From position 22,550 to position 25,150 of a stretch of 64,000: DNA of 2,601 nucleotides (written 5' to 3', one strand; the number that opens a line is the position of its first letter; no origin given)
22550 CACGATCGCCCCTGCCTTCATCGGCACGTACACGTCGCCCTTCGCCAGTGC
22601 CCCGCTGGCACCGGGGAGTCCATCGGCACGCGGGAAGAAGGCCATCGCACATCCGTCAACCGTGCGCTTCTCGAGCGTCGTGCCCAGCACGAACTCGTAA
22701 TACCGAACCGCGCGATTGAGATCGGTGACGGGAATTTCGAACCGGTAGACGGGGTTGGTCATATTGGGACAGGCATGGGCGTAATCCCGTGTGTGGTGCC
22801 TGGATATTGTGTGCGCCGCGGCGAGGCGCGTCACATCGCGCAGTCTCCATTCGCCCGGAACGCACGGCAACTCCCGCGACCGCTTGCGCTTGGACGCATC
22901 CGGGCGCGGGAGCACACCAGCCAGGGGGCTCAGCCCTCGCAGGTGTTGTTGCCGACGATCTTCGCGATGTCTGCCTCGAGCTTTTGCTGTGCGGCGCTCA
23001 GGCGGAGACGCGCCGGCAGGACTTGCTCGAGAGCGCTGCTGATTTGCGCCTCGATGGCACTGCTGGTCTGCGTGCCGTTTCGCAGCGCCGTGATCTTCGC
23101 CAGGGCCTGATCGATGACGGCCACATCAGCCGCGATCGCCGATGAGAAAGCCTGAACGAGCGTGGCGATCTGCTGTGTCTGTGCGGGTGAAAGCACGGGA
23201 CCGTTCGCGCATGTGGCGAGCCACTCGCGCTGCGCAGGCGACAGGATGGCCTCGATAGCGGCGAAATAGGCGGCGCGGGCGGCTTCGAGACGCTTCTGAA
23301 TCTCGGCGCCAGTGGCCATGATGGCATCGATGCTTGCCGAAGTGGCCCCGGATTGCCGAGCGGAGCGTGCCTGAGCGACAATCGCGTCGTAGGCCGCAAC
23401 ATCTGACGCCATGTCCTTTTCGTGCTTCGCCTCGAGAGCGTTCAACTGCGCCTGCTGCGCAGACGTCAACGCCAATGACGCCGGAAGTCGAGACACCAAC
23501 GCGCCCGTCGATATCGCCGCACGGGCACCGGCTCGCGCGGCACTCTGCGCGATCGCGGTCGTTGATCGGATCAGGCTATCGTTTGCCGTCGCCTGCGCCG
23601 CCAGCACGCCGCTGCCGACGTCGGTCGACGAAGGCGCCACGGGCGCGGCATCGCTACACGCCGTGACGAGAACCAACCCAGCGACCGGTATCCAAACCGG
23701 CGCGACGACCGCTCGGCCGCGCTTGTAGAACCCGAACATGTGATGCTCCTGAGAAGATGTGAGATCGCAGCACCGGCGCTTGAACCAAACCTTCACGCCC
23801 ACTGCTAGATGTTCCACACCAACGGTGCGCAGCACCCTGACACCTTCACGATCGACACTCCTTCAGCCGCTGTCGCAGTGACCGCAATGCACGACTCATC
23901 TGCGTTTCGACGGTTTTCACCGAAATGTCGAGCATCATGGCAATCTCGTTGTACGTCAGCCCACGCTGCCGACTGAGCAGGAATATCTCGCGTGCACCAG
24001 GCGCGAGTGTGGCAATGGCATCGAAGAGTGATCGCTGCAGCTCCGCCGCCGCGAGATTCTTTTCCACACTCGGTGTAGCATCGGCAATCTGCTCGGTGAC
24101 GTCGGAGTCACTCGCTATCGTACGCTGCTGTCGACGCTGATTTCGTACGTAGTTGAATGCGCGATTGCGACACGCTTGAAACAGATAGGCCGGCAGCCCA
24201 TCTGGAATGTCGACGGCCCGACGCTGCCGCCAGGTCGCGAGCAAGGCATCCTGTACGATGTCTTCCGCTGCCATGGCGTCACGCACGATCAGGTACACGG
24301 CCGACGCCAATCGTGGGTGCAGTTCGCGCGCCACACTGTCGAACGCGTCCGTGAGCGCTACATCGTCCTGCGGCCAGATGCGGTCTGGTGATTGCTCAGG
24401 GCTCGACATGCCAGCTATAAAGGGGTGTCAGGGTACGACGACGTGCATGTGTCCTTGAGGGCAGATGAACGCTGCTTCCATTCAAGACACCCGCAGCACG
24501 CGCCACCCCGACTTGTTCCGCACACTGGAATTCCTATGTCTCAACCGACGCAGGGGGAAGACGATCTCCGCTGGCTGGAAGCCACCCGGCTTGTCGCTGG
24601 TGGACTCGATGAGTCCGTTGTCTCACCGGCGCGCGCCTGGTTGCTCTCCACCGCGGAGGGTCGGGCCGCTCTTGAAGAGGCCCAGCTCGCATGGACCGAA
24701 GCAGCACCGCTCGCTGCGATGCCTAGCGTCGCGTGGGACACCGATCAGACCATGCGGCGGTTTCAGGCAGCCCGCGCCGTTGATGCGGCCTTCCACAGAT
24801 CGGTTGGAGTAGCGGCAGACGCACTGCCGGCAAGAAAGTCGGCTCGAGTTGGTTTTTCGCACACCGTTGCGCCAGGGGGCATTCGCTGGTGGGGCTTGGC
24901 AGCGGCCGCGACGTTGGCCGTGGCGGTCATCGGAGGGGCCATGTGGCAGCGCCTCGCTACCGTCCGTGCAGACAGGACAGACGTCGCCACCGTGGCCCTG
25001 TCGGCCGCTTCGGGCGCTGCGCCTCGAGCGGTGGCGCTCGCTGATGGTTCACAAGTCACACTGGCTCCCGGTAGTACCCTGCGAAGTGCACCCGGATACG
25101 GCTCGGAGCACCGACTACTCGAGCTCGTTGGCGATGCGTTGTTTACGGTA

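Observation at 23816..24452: De novo ECF promoter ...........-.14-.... flanking a FecI-like sigma on both sides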

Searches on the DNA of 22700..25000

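Call 64: search_rna_families(source=window, start=22700, end=25000, threshold=evalue, max_evalue=1)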
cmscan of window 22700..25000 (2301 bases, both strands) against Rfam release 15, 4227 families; matches with E-value up to 1: 2.
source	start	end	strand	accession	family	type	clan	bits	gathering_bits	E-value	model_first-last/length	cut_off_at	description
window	23127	23170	-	RF03139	S4-Bacteroidia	Cis-reg; leader;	CL00119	26.6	34.7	0.0081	1-34/34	no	S4-Bacteroidia ribosomal protein leader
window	23211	23292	+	RF00757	mir-275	Gene; miRNA;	-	20.3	56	0.47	1-89/89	no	mir-275 microRNA precursor family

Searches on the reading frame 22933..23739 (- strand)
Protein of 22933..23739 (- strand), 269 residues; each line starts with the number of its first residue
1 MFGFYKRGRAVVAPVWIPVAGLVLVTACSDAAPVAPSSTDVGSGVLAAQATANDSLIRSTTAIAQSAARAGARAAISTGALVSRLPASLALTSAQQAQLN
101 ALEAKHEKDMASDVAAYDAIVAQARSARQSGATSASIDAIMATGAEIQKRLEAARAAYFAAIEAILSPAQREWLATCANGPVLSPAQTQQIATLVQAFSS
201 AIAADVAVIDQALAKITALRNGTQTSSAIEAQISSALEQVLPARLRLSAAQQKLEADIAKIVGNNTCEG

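Call 51: search_protein_families(library=pfam, proteins=[window:22933-23739:-], max_evalue=10)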
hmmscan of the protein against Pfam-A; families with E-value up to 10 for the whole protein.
seq(269 aa): 5 families
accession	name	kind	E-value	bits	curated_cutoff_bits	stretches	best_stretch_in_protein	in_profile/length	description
PF07813.17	LTXXQ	-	4.7e-07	30.9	24.3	1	84-174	8-96/100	LTXXQ motif family protein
PF02027.23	RolB_RolC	-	0.0053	16.8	23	1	144-191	16-69/189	RolB/RolC glucosidase family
PF21923.1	BON_like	-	0.15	12.4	24.1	1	192-211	23-42/47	BON-like domain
PF14500.11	MMS19_N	-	0.16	12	26.7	1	185-237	34-86/262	Dos2-interacting transcription regulator of RNA-Pol-II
PF13801.11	Metal_resist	-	5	7.7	29.2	1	63-171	14-123/125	Heavy-metal resistance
